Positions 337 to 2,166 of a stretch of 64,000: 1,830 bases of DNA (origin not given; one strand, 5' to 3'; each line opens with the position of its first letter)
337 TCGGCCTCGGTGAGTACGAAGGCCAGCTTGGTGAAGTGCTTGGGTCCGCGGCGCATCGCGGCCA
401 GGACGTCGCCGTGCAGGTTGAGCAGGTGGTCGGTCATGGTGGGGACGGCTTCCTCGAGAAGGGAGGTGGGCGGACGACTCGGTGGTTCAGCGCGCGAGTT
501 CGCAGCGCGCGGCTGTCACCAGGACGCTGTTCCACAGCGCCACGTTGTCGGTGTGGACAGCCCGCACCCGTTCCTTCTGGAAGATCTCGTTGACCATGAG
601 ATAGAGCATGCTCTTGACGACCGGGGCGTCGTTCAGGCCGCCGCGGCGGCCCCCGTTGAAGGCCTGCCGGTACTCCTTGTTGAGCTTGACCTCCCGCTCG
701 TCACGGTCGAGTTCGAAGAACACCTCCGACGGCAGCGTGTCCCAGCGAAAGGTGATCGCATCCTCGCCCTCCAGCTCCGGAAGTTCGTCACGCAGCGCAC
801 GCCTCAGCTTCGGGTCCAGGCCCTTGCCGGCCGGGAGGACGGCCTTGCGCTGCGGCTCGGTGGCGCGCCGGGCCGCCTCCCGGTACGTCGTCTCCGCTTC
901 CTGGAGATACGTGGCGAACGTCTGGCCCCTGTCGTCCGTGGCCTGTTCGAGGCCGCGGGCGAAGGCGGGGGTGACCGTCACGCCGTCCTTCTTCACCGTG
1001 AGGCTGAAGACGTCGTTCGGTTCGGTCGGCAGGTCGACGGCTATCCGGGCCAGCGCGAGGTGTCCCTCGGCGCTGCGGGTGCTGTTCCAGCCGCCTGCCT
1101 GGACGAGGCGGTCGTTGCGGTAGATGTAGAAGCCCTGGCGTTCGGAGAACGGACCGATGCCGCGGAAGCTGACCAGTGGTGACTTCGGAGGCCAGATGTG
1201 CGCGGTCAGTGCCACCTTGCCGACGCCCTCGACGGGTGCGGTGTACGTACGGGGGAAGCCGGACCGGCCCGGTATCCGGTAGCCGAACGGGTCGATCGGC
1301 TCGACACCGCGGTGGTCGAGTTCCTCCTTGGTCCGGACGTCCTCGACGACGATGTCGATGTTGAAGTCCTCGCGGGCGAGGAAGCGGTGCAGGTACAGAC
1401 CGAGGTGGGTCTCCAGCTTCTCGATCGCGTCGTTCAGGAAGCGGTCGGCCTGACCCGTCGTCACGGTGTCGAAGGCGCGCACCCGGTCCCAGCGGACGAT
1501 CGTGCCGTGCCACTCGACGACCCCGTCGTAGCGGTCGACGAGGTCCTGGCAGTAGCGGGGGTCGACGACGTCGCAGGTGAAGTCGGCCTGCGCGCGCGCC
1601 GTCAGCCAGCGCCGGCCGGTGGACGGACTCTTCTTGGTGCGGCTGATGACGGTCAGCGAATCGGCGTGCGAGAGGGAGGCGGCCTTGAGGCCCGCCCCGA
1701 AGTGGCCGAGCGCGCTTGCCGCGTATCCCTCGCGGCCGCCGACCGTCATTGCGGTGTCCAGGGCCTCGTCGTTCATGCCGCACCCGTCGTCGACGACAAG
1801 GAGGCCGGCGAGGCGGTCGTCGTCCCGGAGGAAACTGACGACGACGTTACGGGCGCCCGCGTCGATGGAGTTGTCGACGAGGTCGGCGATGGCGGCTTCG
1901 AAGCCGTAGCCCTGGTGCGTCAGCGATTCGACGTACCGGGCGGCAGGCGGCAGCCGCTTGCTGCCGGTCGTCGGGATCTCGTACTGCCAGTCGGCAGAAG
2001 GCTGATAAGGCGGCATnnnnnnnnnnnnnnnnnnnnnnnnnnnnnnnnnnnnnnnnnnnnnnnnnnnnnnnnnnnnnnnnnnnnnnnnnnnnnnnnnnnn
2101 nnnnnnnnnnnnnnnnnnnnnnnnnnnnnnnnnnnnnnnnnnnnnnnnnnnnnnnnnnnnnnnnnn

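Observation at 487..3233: Co-directional pair: TPR-like SEC-C-motif protein followed by a GHKL (MORC/Hsp90-like) ATPase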

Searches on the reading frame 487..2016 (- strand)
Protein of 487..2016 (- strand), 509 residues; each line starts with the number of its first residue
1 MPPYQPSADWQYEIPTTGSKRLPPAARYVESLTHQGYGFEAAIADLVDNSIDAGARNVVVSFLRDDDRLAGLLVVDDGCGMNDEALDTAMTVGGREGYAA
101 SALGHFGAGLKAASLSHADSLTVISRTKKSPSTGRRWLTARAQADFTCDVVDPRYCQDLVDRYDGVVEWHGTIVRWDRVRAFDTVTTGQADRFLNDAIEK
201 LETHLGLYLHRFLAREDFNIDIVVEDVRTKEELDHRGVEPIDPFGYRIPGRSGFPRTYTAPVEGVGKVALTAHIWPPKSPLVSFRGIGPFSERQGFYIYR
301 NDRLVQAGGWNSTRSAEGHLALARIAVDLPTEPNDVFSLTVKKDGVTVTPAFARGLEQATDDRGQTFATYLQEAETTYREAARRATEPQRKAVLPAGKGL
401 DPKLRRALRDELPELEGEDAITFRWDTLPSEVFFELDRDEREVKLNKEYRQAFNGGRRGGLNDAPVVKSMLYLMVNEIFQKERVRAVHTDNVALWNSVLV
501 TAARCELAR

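Call 7: search_protein_families(library=pfam, proteins=[window:487-2016:-], max_evalue=0.1)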
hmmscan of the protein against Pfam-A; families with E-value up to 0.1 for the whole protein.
window:487-2016:- (509 aa): 2 families
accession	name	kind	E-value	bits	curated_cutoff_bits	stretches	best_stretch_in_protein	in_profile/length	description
PF13589.12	HATPase_c_3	-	1.6e-20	74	25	1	37-133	1-100/137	Histidine kinase-, DNA gyrase B-, and HSP90-like ATPase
PF02518.31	HATPase_c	-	4.8e-05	24.2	26.4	1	41-113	8-80/111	Histidine kinase-, DNA gyrase B-, and HSP90-like ATPase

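Call 8: search_protein_families(library=padloc, proteins=[window:487-2016:-], max_evalue=0.1)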
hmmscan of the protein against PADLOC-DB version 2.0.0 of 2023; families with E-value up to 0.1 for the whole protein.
window:487-2016:- (509 aa): 3 families
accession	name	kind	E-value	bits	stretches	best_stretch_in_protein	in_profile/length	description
PDLC02204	MzaB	-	2.7e-35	119.8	1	22-368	8-358/500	-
PDLC03419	REase_II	-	2.7e-05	20.7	1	29-93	14-79/695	Type II restriction enzyme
PDLC02860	DpdF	-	0.00079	16.2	1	347-462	170-280/547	DpdF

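Call 9: search_protein_families(library=ncbifam, proteins=[window:487-2016:-], max_evalue=0.1)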
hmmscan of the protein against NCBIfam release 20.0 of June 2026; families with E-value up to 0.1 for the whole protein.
window:487-2016:- (509 aa): 11 families
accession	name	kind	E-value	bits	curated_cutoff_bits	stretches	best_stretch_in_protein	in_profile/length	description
NF041932.1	MzaB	equivalog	1.5e-37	129.1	850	1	29-352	2-325/480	MZA anti-phage system associated ATPase MzaB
TIGR00585.2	mutl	equivalog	7.8e-07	28.3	180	1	42-90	24-70/555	DNA mismatch repair endonuclease MutL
NF000951.0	PRK00095.2-1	equivalog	5.2e-06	25.4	391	1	40-129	26-117/559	DNA mismatch repair endonuclease MutL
NF000953.0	PRK00095.2-4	equivalog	2.1e-05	23.7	693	1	41-91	25-73/611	DNA mismatch repair endonuclease MutL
NF047352.1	P_loop_sacsin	domain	0.00019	21.8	50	1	42-113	3-70/80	sacsin N-terminal ATP-binding-like domain-containing protein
NF000949.0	PRK00095.1-2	equivalog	0.00071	18.7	750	1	42-129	30-120/634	DNA mismatch repair endonuclease MutL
NF050001.1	restrict_BbrUII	equivalog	0.0013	17.3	550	1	41-88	23-66/659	BbrUII/HgiDII family restriction enzyme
NF000952.0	PRK00095.2-2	subfamily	0.0024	16.4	840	1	43-91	27-73/623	DNA mismatch repair endonuclease MutL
NF040750.1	tetrathio_HK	equivalog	0.0025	16.4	750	1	40-90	458-507/555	tetrathionate respiration histidine kinase TtrS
NF000954.0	PRK00095.2-5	equivalog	0.014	13.8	937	1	43-91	31-77/588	DNA mismatch repair endonuclease MutL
NF000950.0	PRK00095.1-3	equivalog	0.017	13.5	756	1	43-90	28-73/641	DNA mismatch repair endonuclease MutL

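Call 14: find_encoding_contigs(protein=window:487-2016:-, flank=10000, max_places=6)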
Protein window:487-2016:- (509 aa): 1 contig read that carries it; 1 place shown.
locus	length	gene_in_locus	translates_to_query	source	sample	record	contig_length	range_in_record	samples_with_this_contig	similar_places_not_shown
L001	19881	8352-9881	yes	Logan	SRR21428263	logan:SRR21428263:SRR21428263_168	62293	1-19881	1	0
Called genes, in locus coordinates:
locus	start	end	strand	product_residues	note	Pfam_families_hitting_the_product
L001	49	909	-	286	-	PF01557:FAA_hydrolase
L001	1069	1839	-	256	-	PF02096:60KD_IMP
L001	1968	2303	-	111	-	PF19950:DUF6412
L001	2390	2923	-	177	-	PF01638:HxlR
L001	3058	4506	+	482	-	PF07690:MFS_1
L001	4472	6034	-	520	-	PF00474:SSF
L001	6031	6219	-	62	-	PF11755:DUF3311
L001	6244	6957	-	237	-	PF04203:Sortase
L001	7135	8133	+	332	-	PF02810:SEC-C (weak)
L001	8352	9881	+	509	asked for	PF13589:HATPase_c_3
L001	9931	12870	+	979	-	PF10593:Z1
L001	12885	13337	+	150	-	PF03852:Vsr, PF04480:DUF559 (faint)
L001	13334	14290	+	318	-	PF00145:DNA_methylase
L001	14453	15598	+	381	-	PF00145:DNA_methylase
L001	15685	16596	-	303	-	PF19866:DUF6339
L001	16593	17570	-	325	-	-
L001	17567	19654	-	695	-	PF01381:HTH_3, PF13443:HTH_26 (faint), PF13560:HTH_31 (weak)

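Call 17: search_protein_families(library=pfam, proteins=[L001:9931-12870:+, L001:12885-13337:+, L001:13334-14290:+, L001:14453-15598:+, L001:15685-16596:-, L001:16593-17570:-, L001:17567-19654:-], max_evalue=0.01)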
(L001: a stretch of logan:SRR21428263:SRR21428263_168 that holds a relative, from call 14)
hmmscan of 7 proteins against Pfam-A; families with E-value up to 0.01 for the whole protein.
L001:9931-12870:+ (979 aa): 1 family
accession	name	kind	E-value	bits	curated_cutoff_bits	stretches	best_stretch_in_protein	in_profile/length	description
PF10593.14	Z1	-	8.2e-54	183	25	1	473-720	2-224/228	Z1 domain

L001:12885-13337:+ (150 aa): 3 families
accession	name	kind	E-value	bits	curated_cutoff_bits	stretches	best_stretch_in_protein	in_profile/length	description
PF03852.21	Vsr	-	6.6e-16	58.4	27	1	12-74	10-69/74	DNA mismatch endonuclease Vsr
PF04480.18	DUF559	-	2.4e-06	27.8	20.6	1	95-132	66-103/109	Protein of unknown function (DUF559)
PF18741.7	MTES_1575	-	0.00029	21.3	38.2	0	94-133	53-92/96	REase_MTES_1575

L001:13334-14290:+ (318 aa): 1 family
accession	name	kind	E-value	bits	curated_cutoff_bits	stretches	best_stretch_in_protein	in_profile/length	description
PF00145.23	DNA_methylase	-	6.2e-43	147.9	22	1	4-312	1-322/324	C-5 cytosine-specific DNA methylase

L001:14453-15598:+ (381 aa): 1 family
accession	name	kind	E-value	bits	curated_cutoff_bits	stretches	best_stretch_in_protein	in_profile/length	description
PF00145.23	DNA_methylase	-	7.8e-25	88.4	22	2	100-345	82-320/324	C-5 cytosine-specific DNA methylase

L001:15685-16596:- (303 aa): 1 family
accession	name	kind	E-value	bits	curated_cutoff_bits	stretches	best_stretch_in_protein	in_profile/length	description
PF19866.4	DUF6339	-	6.3e-13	49.3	23.2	1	83-238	5-169/175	Family of unknown function (DUF6339)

L001:16593-17570:- (325 aa): 0 families

L001:17567-19654:- (695 aa): 4 families
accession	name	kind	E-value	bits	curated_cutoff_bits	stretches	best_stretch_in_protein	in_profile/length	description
PF01381.28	HTH_3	-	4.2e-10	39.9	23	1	15-63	4-53/55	Helix-turn-helix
PF13560.12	HTH_31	-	3.2e-07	31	27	1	13-63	7-59/64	Helix-turn-helix domain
PF13443.12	HTH_26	-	3.5e-05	24.4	22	1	14-71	5-63/63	Cro/C1-type HTH DNA-binding domain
PF15943.11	YdaS_toxin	-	0.001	19.2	30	1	21-59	10-48/65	Bacterial toxin YdaS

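Call 18: search_protein_families(library=padloc, proteins=[L001:9931-12870:+, L001:12885-13337:+, L001:13334-14290:+, L001:14453-15598:+, L001:15685-16596:-, L001:16593-17570:-, L001:17567-19654:-], max_evalue=0.01)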
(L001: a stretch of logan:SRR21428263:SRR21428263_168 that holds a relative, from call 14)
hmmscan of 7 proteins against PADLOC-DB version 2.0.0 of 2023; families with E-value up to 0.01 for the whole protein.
L001:9931-12870:+ (979 aa): 2 families
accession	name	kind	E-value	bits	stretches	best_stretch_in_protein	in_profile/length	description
PDLC02205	MzaC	-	6.5e-61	204.4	3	126-239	84-195/952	-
PDLC03202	Helicase_II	-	2.5e-31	106.7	2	324-666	118-424/621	Type II helicase domain protein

L001:12885-13337:+ (150 aa): 2 families
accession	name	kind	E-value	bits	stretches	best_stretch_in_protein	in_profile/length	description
PDLC03397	Vsr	-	1.7e-11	42.5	1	12-120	11-117/156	Type II nicking endonuclease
PDLC01178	CorA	-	0.0045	13.6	1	48-118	320-360/483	CorA-like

L001:13334-14290:+ (318 aa): 55 families (the best 25 are shown)
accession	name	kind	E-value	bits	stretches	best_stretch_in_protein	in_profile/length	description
PDLC00029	DruM2|DruM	-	7.3e-92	306.2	1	1-317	2-312/329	DNA cytosine methylase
PDLC00026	DruM2|DruM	-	9.1e-85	283.1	1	2-316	3-318/336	DNA cytosine methylase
PDLC00032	DruM2|DruM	-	2.8e-83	278.5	1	1-317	1-321/424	DNA cytosine methylase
PDLC03304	MTase_II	-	4.5e-70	234.8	1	1-317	1-330/432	Type II methyltransferase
PDLC03307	MTase_II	-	1.3e-51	174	3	5-122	2-116/382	Type II methyltransferase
PDLC03378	MTase_II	-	5e-47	158.8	2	4-193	3-195/344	Type II methyltransferase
PDLC03234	MTase_II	-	4.8e-44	149.1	2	3-193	4-199/375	Type II methyltransferase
PDLC03326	MTase_II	-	1.8e-40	137.4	2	5-190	6-197/412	Type II methyltransferase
PDLC03272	MTase_II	-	1.9e-40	137.2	2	1-183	72-252/407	Type II methyltransferase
PDLC00033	DruM2|DruM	-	1.8e-37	127.5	2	2-171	20-193/368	DNA cytosine methylase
PDLC03237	MTase_II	-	1.4e-30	104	2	6-174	796-974/1036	Type II methyltransferase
PDLC02650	DrmMII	-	1.1e-27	95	3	2-122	7-138/435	DrmMII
PDLC02649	DrmMII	-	1.9e-27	94.3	3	66-181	113-231/422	DrmMII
PDLC03330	MTase_II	-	6.4e-26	89.1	2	7-171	102-267/430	Type II methyltransferase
PDLC00027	DruM2|DruM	-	1.4e-25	88.5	2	3-182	11-185/361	DNA cytosine methylase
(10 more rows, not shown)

L001:14453-15598:+ (381 aa): 54 families (the best 25 are shown)
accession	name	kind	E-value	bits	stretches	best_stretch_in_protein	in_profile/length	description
PDLC03374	MTase_II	-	1.2e-165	549.9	1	2-369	40-407/448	Type II methyltransferase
PDLC03378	MTase_II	-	3.5e-33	113.3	1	7-347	29-326/344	Type II methyltransferase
PDLC03234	MTase_II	-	3.3e-28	97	3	100-201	93-191/375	Type II methyltransferase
PDLC00026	DruM2|DruM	-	4.4e-27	93.5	1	8-343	32-310/336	DNA cytosine methylase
PDLC03272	MTase_II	-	1e-25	88.7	2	146-339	201-378/407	Type II methyltransferase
PDLC00033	DruM2|DruM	-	7.7e-24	82.7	2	128-348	134-361/368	DNA cytosine methylase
PDLC03307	MTase_II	-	1.4e-21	75.1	2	147-343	156-361/382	Type II methyltransferase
PDLC02656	DrmMII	-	3.3e-20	70.4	3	290-349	405-467/491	DrmMII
PDLC02648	DrmMII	-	7.8e-20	69.1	2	29-200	83-246/468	DrmMII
PDLC03326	MTase_II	-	8.9e-20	69.2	3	102-196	96-188/412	Type II methyltransferase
PDLC02649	DrmMII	-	7.9e-19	65.9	3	131-198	165-236/422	DrmMII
PDLC00027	DruM2|DruM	-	5.1e-18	63.6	3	150-209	141-198/361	DNA cytosine methylase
PDLC03237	MTase_II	-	1.5e-17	60.9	3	265-343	711-783/1036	Type II methyltransferase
PDLC00031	DruM2|DruM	-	1.1e-16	58.9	3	141-204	132-193/361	DNA cytosine methylase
PDLC03225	MTase_II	-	2.4e-15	54.3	2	149-193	369-413/615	Type II methyltransferase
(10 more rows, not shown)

L001:15685-16596:- (303 aa): 2 families
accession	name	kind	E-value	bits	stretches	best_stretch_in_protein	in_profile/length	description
PDLC04586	PDC-M33C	-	2.7e-07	28.3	1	93-238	80-231/247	-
PDLC00475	JetB1|JetB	-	0.0017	15.9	1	156-215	116-174/210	DUF4194 domain; MukE-like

L001:16593-17570:- (325 aa): 0 families

L001:17567-19654:- (695 aa): 7 families
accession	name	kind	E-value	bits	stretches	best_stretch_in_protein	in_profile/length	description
PDLC04582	PDC-M33A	-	8e-22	75.6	1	94-248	19-171/627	-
PDLC03952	RmrA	-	1.6e-05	21.9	1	19-82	35-98/395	-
PDLC04142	capH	-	0.00079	18.5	1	8-83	8-74/103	capH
PDLC03955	RmrA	-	0.001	16.4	1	11-61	27-75/371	-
PDLC02926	HTH_VI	-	0.0035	15.6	1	18-74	13-69/92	-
PDLC03949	RmrA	-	0.0045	13.9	1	16-71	12-67/363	-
PDLC03951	RmrA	-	0.0049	13.9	1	13-77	14-78/400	-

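Call 19: search_protein_families(library=ncbifam, proteins=[L001:9931-12870:+, L001:12885-13337:+, L001:13334-14290:+, L001:14453-15598:+, L001:15685-16596:-, L001:16593-17570:-, L001:17567-19654:-], max_evalue=0.01)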
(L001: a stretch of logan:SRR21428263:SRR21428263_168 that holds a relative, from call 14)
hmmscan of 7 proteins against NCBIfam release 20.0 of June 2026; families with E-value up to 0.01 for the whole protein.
L001:9931-12870:+ (979 aa): 1 family
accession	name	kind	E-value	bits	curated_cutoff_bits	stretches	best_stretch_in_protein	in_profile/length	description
NF041933.1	MzaC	equivalog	1.1e-74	251.9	1500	3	137-238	89-189/806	MZA anti-phage system associated Z1 domain-containing protein MzaC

L001:12885-13337:+ (150 aa): 2 families
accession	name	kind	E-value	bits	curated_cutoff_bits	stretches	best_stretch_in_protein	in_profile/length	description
TIGR00632.1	vsr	subfamily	4.8e-35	120.4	97.85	1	12-120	11-118/119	DNA mismatch endonuclease Vsr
NF007294.0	PRK09767.1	equivalog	0.00049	20.2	218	1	94-124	67-97/117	DUF559 domain-containing protein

L001:13334-14290:+ (318 aa): 1 family
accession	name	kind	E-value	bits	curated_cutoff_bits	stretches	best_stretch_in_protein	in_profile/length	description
TIGR00675.1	dcm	superfamily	2.3e-35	122.8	100.65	2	6-183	1-175/329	DNA (cytosine-5-)-methyltransferase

L001:14453-15598:+ (381 aa): 1 family
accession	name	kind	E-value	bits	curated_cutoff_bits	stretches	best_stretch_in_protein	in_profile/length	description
TIGR00675.1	dcm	superfamily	5.2e-24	85.5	100.65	2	146-343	126-325/329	DNA (cytosine-5-)-methyltransferase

L001:15685-16596:- (303 aa): 0 families

L001:16593-17570:- (325 aa): 0 families

L001:17567-19654:- (695 aa): 2 families
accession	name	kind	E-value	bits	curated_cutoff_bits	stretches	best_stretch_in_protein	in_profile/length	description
NF041951.1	phage_RstR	subfamily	0.0003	21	80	1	16-74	12-70/108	RstR family transcriptional repressor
NF047542.1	telomere_Tap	equivalog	0.001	17.8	600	1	16-65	26-76/695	telomere-associated protein Tap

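Call 25: find_homologous_proteins(query=window:487-2016:-, max_evalue=0.00001)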
Query window:487-2016:- (509 aa): 1339 proteins with E <= 0.00001 among 8000 candidates; the best 120 are listed.
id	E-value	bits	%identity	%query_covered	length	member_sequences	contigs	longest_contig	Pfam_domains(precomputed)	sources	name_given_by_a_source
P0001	0.0e+0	1056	89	100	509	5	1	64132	PF02518.32,PF13589.13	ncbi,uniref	ncbi:ATP-binding protein [Streptomyces sp. NPDC050421]|uniref:ATP-binding protein n=1 Tax=Streptomyc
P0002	0.0e+0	1055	89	100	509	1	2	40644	PF02518.32,PF13589.13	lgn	-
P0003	0.0e+0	1054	89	100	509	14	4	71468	PF02518.32,PF13589.13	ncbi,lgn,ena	ncbi:MAG TPA: ATP-binding protein [Streptomyces sp.]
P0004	0.0e+0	1054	89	100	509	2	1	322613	PF02518.32,PF13589.13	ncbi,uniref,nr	ncbi:ATPase [Streptomyces sp. CB02488]|uniref:ATP-binding protein n=1 Tax=Streptomyces sp. CB02488 T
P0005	0.0e+0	1052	88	100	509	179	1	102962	PF02518.32,PF13589.13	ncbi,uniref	ncbi:ATP-binding protein [Streptomyces sp. NPDC058637]|uniref:ATP-binding protein n=1 Tax=Streptomyc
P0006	0.0e+0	1051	89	100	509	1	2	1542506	PF02518.32,PF13589.13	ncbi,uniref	ncbi:ATP-binding protein [Streptomyces sp. NPDC091265]|uniref:ATP-binding protein n=1 Tax=unclassifi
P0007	0.0e+0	1050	88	100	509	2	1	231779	PF02518.32,PF13589.13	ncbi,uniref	ncbi:ATP-binding protein [Streptomyces sp. NPDC005776]|uniref:ATP-binding protein n=1 Tax=Streptomyc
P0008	0.0e+0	1048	89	100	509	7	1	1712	PF02518.32,PF13589.13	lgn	-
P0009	0.0e+0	1047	88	100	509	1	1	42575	PF02518.32,PF13589.13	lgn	-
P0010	0.0e+0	1046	88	100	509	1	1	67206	PF02518.32,PF13589.13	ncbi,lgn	ncbi:ATP-binding protein [Streptomyces sp. NPDC002530]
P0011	0.0e+0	1045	87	100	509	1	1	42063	PF02518.32,PF13589.13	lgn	-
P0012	0.0e+0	1043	88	100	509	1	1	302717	PF02518.32,PF13589.13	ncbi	ncbi:ATP-binding protein [Streptomyces sp. DT9]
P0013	0.0e+0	1042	87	100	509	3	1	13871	PF02518.32,PF13589.13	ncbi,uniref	ncbi:ATP-binding protein [Streptomyces sp. NPDC019224]|uniref:ATP-binding protein n=1 Tax=Streptomyc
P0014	0.0e+0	1041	88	100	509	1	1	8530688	PF13589.13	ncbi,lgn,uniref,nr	ncbi:ATP-binding protein [Streptomyces anulatus]|uniref:ATP-binding protein n=1 Tax=Streptomyces anu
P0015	0.0e+0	1040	87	100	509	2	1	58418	PF02518.32,PF13589.13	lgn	-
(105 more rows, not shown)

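Call 27: find_related_loci(query=A1, collection=genome_contigs, flank=10000)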
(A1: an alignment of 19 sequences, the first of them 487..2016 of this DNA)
Query A1 (509 aa) in genome_contigs; peptide patterns used: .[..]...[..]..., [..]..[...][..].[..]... (x = any residue, [..] = any of these).
600 stretches matched a pattern (row limit reached: there are more); 583 encode a relative of the query (tblastn E <= 1e-3); the best 80 are kept; 80 distinct loci.
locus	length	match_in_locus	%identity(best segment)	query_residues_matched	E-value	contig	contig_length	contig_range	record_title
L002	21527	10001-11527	95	1-509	0e+0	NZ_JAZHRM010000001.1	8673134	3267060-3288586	Streptomyces sp. LN785 contig_1, whole genome shotgun sequence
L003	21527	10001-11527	94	1-509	0e+0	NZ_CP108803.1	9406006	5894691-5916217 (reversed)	Streptomyces sp. NBC_00873 chromosome, complete genome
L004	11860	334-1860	93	1-509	0e+0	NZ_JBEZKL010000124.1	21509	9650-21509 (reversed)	Streptomyces sp. NPDC048411 NPDC048411_297_B2.ctg-0124, whole genome shotgun sequence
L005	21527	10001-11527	94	1-509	0e+0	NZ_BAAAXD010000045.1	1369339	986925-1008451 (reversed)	Streptomyces yanii strain JCM 3331 sequence45, whole genome shotgun sequence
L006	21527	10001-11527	93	1-509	0e+0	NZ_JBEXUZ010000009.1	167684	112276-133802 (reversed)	Streptomyces sp. NPDC005969 NPDC005969_278_A9.ctg-0009, whole genome shotgun sequence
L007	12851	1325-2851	92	1-509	0e+0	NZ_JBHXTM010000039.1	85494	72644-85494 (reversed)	Streptomyces sp. NPDC127117 NPDC127117_T46_B3.ctg-0039, whole genome shotgun sequence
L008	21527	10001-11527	92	1-509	0e+0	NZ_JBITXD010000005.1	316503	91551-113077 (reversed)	Streptomyces sp. NPDC053726 NPDC053726_45_E6.ctg-0005, whole genome shotgun sequence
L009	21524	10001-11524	91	1-508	0e+0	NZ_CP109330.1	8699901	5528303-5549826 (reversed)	Streptomyces sp. NBC_01590 chromosome, complete genome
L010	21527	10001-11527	89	1-509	0e+0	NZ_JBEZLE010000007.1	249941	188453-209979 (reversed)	Streptomyces sp. NPDC048332 NPDC048332_55_E5.ctg-0007, whole genome shotgun sequence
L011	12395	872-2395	89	1-508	0e+0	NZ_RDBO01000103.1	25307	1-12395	Streptomyces sp. sk2.1 Scaffold_103, whole genome shotgun sequence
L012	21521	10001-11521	89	1-507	0e+0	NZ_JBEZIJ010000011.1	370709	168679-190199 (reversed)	Streptomyces sp. NPDC048560 NPDC048560_96_D2.ctg-0011, whole genome shotgun sequence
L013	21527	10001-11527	89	1-509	0e+0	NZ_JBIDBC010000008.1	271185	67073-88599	Streptomyces sp. NPDC048142 NPDC048142_128_C3.ctg-0008, whole genome shotgun sequence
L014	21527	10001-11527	88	1-509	0e+0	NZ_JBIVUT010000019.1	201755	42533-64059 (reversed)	Streptomyces sp. NPDC091289 NPDC091289_187_A10.ctg-0019, whole genome shotgun sequence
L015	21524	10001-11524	89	1-508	0e+0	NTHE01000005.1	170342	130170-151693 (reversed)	Streptomyces sp. man185 scaffold5.1.size170342, whole genome shotgun sequence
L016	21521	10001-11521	88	1-507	0e+0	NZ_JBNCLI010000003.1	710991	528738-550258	Streptomyces sp. DT224 NODE_3_length_710991_cov_28.224995, whole genome shotgun sequence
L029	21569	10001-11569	76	1-509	0e+0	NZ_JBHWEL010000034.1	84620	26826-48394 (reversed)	Streptomyces sp. NPDC059668 NPDC059668_T51_H9.ctg-0034, whole genome shotgun sequence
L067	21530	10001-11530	56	2-509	0e+0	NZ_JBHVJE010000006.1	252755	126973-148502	Streptomyces sp. NPDC057705 NPDC057705_339_G6.ctg-0006, whole genome shotgun sequence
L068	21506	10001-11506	57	9-509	0e+0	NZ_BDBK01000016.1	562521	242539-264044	Nocardia inohanensis NBRC 100128, whole genome shotgun sequence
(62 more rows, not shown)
